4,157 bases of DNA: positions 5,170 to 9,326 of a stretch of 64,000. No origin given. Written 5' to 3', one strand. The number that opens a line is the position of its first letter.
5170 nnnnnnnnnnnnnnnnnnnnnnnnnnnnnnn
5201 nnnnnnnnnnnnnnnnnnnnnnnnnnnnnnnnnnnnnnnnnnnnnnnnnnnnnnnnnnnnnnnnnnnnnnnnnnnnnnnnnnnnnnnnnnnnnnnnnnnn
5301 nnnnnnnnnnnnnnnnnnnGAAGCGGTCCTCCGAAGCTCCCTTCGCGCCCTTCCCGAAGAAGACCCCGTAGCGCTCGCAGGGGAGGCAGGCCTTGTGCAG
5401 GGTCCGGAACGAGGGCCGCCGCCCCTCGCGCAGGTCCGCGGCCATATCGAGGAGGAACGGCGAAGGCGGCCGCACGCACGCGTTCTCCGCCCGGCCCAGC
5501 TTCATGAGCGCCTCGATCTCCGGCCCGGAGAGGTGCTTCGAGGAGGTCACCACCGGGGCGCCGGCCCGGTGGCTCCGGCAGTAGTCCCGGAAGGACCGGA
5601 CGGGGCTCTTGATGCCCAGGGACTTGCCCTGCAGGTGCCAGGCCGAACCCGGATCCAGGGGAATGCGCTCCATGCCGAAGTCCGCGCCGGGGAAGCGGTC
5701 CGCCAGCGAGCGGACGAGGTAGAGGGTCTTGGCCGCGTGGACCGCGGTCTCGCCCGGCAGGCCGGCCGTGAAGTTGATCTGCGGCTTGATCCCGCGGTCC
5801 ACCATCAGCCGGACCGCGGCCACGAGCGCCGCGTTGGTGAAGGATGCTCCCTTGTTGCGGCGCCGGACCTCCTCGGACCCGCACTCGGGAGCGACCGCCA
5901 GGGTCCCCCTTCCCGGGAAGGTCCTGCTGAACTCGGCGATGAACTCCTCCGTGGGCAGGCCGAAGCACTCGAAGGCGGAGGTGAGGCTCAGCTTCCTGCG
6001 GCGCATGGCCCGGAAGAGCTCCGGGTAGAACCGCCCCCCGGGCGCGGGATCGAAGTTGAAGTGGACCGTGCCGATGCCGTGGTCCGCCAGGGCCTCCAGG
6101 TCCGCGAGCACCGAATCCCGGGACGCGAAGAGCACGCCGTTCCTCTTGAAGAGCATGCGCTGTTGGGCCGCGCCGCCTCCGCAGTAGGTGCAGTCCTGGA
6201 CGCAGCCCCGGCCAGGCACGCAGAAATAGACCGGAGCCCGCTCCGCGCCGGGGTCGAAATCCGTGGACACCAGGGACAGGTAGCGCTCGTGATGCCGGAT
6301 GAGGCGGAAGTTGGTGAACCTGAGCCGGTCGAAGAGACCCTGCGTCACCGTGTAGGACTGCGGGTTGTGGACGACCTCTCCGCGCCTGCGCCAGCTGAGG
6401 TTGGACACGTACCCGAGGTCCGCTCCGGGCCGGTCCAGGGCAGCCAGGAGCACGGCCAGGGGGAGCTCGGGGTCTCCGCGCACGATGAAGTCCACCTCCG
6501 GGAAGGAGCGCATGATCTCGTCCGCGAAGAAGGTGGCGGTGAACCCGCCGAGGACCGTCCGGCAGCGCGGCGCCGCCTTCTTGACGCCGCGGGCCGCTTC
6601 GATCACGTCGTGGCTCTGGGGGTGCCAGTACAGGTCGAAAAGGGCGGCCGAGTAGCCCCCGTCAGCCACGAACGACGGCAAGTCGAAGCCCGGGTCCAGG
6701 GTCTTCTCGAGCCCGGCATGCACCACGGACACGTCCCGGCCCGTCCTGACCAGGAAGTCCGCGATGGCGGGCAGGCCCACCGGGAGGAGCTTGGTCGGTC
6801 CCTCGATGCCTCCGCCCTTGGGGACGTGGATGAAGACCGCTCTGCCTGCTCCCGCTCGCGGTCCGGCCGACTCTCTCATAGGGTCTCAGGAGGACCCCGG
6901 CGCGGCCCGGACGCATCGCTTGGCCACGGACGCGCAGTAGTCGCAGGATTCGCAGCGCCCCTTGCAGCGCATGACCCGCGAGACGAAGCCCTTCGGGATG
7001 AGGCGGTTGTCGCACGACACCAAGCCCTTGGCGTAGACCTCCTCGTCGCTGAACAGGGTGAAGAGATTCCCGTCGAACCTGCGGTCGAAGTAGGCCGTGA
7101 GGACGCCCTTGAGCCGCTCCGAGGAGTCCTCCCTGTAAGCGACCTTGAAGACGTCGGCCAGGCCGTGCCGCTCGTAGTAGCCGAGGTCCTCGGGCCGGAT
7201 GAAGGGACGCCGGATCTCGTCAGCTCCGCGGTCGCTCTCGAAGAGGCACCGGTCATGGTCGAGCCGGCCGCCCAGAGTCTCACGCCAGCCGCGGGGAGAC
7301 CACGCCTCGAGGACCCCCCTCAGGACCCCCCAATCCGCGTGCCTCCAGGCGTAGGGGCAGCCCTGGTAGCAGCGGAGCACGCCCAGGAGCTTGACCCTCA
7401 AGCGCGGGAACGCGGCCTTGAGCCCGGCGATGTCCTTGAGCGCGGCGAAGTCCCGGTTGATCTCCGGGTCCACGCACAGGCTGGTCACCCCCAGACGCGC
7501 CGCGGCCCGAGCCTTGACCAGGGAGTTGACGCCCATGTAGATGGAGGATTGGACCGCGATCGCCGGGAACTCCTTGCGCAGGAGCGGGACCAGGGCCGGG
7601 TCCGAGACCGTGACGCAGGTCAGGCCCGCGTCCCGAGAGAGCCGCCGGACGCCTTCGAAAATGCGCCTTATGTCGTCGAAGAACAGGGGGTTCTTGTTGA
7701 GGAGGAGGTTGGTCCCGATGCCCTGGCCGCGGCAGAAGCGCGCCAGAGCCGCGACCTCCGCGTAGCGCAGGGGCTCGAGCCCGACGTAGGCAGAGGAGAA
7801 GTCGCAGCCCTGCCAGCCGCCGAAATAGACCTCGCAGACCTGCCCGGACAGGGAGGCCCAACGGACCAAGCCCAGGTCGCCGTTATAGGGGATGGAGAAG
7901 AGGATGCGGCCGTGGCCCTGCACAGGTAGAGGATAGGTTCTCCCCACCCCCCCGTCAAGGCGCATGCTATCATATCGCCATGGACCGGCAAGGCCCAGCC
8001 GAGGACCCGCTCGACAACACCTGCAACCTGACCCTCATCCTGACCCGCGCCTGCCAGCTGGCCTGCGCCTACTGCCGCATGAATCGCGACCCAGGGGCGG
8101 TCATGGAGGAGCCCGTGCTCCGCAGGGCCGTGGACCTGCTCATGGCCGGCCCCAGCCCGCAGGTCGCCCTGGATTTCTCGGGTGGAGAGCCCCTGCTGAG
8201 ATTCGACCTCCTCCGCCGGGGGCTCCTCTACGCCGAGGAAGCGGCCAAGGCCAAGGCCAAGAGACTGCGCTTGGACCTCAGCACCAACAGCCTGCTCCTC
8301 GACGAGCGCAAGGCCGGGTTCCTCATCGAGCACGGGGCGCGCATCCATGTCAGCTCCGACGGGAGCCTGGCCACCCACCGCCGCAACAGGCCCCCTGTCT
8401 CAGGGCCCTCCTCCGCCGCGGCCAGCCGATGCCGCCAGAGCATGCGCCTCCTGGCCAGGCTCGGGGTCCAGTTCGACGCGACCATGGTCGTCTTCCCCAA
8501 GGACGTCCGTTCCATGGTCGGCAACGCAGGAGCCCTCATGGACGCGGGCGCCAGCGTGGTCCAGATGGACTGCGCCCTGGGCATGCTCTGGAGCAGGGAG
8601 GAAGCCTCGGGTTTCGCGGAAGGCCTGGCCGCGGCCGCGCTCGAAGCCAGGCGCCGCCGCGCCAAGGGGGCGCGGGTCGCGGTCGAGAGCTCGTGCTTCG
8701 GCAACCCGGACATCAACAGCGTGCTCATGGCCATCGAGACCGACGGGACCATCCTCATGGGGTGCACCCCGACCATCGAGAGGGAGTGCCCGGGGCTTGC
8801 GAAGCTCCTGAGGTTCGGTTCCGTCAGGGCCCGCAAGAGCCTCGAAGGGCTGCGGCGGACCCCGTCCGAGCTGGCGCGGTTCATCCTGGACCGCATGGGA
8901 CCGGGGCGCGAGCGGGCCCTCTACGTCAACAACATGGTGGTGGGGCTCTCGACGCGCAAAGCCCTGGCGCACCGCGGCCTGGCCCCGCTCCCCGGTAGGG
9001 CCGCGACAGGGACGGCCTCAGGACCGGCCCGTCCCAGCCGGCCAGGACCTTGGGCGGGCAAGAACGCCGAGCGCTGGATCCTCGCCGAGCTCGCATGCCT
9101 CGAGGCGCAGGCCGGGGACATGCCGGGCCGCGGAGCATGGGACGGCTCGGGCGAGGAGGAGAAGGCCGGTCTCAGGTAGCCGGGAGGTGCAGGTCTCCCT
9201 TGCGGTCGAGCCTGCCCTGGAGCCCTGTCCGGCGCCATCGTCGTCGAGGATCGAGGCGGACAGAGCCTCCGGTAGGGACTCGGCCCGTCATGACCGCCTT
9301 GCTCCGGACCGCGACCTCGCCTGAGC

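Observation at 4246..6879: Single polypeptide carrying two complete radical-SAM domains (B12-type plus SPASM-like)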

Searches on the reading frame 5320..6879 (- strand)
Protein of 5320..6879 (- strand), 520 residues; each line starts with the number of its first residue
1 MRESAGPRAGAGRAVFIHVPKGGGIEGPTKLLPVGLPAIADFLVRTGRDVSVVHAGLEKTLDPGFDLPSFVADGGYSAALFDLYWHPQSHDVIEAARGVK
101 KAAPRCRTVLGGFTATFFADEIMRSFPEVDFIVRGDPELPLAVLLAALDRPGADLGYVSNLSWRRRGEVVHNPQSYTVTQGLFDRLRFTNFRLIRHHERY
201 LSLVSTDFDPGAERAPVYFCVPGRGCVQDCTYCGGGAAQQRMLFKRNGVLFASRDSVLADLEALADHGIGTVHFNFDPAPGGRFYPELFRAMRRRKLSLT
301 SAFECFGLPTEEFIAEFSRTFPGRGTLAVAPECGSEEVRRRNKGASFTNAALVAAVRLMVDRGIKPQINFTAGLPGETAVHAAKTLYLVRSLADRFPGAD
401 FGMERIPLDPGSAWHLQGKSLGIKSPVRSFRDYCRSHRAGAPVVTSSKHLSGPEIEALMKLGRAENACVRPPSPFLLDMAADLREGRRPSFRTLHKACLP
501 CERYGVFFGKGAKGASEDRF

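Call 49: predict_structure(alignment_id=A3)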
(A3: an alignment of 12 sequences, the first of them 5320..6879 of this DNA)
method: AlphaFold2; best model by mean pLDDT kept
length: 520 residues; sequences in the alignment: 12
mean_pLDDT: 84.8   pTM: 0.86
mean pLDDT of the five models: 84.8, 83.9, 83.5, 83.1, 81.0
residues with pLDDT >= 90: 260; 70-90: 194; 50-70: 34; < 50: 32
segments of 3 or more residues with pLDDT < 50: 1-6, 24-29, 206-213, 510-520
pLDDT, mean of each block of 10 residues (from residue 1): 43 90 50 84 93 91 94 97 90 97 97 94 98 96 94 91 95 93 93 91 55 67 84 84 85 94 91 72 87 95 88 95 91 91 84 96 94 90 91 90 86 90 90 89 79 87 74 76 80 75 61 31
secondary structure, 60 per line:
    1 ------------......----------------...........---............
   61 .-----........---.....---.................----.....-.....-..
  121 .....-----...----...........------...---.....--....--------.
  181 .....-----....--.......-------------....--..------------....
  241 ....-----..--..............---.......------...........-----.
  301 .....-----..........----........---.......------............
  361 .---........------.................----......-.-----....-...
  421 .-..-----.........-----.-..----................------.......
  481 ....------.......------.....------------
elements in order: E13-18 H35-45 E49-54 H55-61 H67-74 E78-82 H86-102 E107-111 H113-117 H119-125 E131-133 H138-148 E161-165 E168-171 H180-185 H197-203 E217-220 H237-244 H254-267 E271-277 H284-294 E300-305 H311-320 E325-332 H336-342 H349-361 E365-372 H379-395 E400-405 H413-416 H418-421 H430-438 H452-467 H474-484 H491-497 H504-508

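Call 52: fold_search(model_id=the predicted structure, library=pdb)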
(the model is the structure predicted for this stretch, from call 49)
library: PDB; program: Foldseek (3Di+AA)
matches with E <= 10: 1785; with E <= 0.001: 156
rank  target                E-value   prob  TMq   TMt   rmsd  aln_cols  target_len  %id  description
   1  6wtf_B                5.8e-20  1.00  0.63  0.61  10.2       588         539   16  Structure of radical S-adenosylmethionine methyltransferase, TsrM, from Kitasatospora setae with tryptophan substrate  (released 2020-12-23)
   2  6wte_A                6.5e-20  1.00  0.67  0.62  10.4       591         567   16  Structure of radical S-adenosylmethionine methyltransferase, TsrM, from Kitasatospora setae with cobalamin and [4Fe-4S (released 2020-12-23)
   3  6wte_B                8.2e-20  1.00  0.67  0.65   9.9       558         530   16  Structure of radical S-adenosylmethionine methyltransferase, TsrM, from Kitasatospora setae with cobalamin and [4Fe-4S (released 2020-12-23)
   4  6wtf_A                2.9e-19  1.00  0.66  0.64   9.8       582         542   16  Structure of radical S-adenosylmethionine methyltransferase, TsrM, from Kitasatospora setae with tryptophan substrate  (released 2020-12-23)
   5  9ccb                  1.3e-17  1.00  0.57  0.69   8.0       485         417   16  X-ray crystal structure of methyl-coenzyme M reductase glutamine methylase (MgmA) from Methanothermobacter marburgensis  (released 2025-01-01)
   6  9n1b                  7.8e-17  1.00  0.57  0.48  11.4       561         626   13  Crystal structure of CysS from Corallococcus sp. CA054B with 5'-deoxyadenosine, methionine, and pantetheinylated 3-metho (released 2026-01-28)
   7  9n1c                  6.2e-16  1.00  0.57  0.49  11.4       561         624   13  Crystal structure of CysS from Corallococcus sp. CA054B with 5'-deoxyadenosine, methionine, and pantetheinylated 3-ethox (released 2026-01-28)
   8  9n1d                  8.2e-16  1.00  0.59  0.50   8.0       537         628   14  Crystal structure of CysS from Corallococcus sp. CA054B with 5'-deoxyadenosine and methionine bound (released 2026-01-28)
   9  7kdy_B                1.1e-15  1.00  0.62  0.50   6.3       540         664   14  Crystal structure of Streptomyces tokunonesis TokK with hydroxycobalamin, 5'-deoxyadenosine, methionine, and (2R)-pant (released 2022-01-12)
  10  7kdx_B                1.5e-15  1.00  0.63  0.50   6.6       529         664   14  Crystal structure of Streptomyces tokunonesis TokK with hydroxycobalamin, 5'-deoxyadenosine, and methionine (released 2022-01-12)
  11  6fd2_A                5.8e-15  1.00  0.61  0.69   7.2       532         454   15  Radical SAM 1,2-diol dehydratase AprD4 in complex with its substrate paromamine (released 2018-01-17)
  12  7kdx_A                6.9e-15  1.00  0.62  0.50   6.7       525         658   15  Crystal structure of Streptomyces tokunonesis TokK with hydroxycobalamin, 5'-deoxyadenosine, and methionine (released 2022-01-12)
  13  5ul3                  1.2e-14  1.00  0.60  0.44   9.2       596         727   11  Structure of Cobalamin-dependent S-adenosylmethionine radical enzyme OxsB with aqua-cobalamin bound (released 2017-04-19)
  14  5ul4                  1.4e-14  1.00  0.56  0.42  14.5       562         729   14  Structure of Cobalamin-dependent S-adenosylmethionine radical enzyme OxsB with aqua-cobalamin and S-adenosylmethionine b (released 2017-04-19)
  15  7kdy_A                1.6e-14  1.00  0.63  0.51   6.8       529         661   15  Crystal structure of Streptomyces tokunonesis TokK with hydroxycobalamin, 5'-deoxyadenosine, methionine, and (2R)-pant (released 2022-01-12)
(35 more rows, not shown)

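Call 97: find_related_loci(query=A3, collection=metagenome_contigs, flank=10000)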
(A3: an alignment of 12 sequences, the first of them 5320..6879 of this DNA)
Query A3 (520 aa) in metagenome_contigs; peptide patterns used: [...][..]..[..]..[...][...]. (x = any residue, [..] = any of these).
323 stretches matched a pattern; 174 encode a relative of the query (tblastn E <= 1e-3); the best 80 are kept; 80 distinct loci.
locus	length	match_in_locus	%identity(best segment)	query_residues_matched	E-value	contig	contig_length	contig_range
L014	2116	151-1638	38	12-508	5e-135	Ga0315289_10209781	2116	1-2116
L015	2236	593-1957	43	13-468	4e-124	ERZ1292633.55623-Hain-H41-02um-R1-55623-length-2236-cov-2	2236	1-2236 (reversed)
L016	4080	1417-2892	33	12-509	1e-99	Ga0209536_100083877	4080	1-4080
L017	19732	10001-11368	36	14-466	5e-98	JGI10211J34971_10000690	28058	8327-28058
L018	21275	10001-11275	39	13-433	6e-94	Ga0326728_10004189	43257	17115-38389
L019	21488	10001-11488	34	13-504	2e-101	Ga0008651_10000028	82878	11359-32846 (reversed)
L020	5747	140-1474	38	15-441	3e-93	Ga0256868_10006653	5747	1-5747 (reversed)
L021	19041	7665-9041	37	4-441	1e-89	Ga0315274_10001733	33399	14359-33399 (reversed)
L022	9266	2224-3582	36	14-446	6e-89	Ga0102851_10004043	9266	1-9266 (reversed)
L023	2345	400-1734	37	15-438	4e-92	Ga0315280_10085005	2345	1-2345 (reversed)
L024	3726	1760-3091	36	15-437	7e-89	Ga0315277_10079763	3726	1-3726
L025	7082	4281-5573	36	15-438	5e-88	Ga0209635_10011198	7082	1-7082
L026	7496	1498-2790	36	15-438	5e-88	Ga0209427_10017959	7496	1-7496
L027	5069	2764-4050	35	14-435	1e-87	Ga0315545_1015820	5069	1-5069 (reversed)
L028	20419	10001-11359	34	14-446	9e-87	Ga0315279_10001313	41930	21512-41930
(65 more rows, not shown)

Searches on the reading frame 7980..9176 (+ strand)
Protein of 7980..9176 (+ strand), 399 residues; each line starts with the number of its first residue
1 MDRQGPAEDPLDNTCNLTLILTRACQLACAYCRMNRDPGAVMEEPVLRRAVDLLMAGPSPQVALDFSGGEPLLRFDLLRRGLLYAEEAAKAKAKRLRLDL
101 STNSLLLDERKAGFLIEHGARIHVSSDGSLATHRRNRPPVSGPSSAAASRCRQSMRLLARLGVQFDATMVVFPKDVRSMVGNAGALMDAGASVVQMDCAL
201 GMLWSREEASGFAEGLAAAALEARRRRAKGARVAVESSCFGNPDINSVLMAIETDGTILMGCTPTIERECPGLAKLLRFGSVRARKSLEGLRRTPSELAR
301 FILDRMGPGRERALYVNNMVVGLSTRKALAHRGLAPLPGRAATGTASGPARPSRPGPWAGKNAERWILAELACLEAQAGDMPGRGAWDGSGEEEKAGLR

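Call 8: search_protein_families(library=pfam, proteins=[window:7980-9176:+], max_evalue=0.01)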
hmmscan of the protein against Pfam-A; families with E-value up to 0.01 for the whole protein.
window:7980-9176:+ (399 aa): 1 family
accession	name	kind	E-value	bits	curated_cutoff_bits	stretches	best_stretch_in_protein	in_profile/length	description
PF04055.27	Radical_SAM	-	1.9e-10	41.6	29.5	1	20-132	2-115/166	Radical SAM superfamily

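Call 19: search_protein_families(library=ncbifam, proteins=[window:7980-9176:+], max_evalue=0.001)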
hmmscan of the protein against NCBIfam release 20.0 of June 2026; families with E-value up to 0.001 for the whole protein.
window:7980-9176:+ (399 aa): 44 families (the best 25 are shown)
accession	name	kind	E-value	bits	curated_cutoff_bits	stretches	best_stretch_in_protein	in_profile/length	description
NF047865.1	rSAM_PapB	equivalog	3.3e-26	92.3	340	1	16-236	4-225/330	PapB family radical SAM/SPASM ranthipeptide maturase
TIGR03978.1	rSAM_paired_1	equivalog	1.6e-23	83.2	370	1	18-144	86-216/466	His-Xaa-Ser system radical SAM maturase HxsB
TIGR04064.1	rSAM_nif11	equivalog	2.6e-23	82.5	518.7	1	14-150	77-218/459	nif11-like peptide radical SAM maturase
TIGR04068.1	rSAM_ocin_clost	equivalog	1.8e-18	66.7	500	1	15-137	84-212/462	Cys-rich peptide radical SAM maturase CcpM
TIGR03906.1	quino_hemo_SAM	equivalog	1.8e-18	66.4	453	1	17-160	96-244/467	quinohemoprotein amine dehydrogenase maturation protein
TIGR03974.1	rSAM_six_Cys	equivalog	3.5e-16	59.1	425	1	17-145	99-233/451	thioether cross-link-forming SCIFF peptide maturase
TIGR04280.1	geopep_mat_rSAM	hypoth_equivalog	9.7e-16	57.7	400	1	14-146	83-220/428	geopeptide radical SAM maturase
NF038170.1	lachnocin_rSAM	equivalog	4.7e-15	55.4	550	1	16-161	77-226/440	lachnocin radical SAM maturase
TIGR03942.1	sulfatase_rSAM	equivalog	1.1e-12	47.7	349.45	1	23-195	9-185/363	anaerobic sulfatase maturase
NF041718.1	rSAM_phane_AMC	equivalog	9.8e-12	44.5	425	1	18-180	9-169/362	cyclophane-forming radical SAM peptide maturase AmcB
TIGR04115.1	rSAM_Cxxx_rpt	equivalog_domain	1.2e-11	44.7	350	1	16-217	3-214/359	radical SAM peptide maturase, CXXX-repeat target family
NF035951.1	rSAM_RumMC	equivalog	1.4e-11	43.7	720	1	16-137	113-240/510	RumMC family radical SAM sactipeptide maturase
NF040492.1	not_ScfB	exception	3.5e-11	42.7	855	1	17-131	97-217/450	ScfB-related radical SAM/SPASM orphan maturase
NF041298.1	rSAM_mat_DynA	equivalog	5.8e-10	38.7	450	1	22-175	8-163/356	dynobactin maturation radical SAM/SPASM protein DynA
NF041300.1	rSAM_mat_DarW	exception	1.6e-09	37.1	650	1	19-177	45-202/415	radical SAM/SPASM peptide maturase DarW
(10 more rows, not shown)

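Call 86: search_protein_families(library=padloc, proteins=[window:7980-9176:+], max_evalue=0.001)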
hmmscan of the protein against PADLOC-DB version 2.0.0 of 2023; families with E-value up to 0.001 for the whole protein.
window:7980-9176:+ (399 aa): 2 families
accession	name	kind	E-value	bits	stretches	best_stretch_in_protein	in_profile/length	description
PDLC02903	pVip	-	1.1e-06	26.3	1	19-170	4-144/257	Viperins not associated with kinases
PDLC02904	pVip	-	0.00028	18.5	1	21-127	9-108/262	Viperins associated with kinases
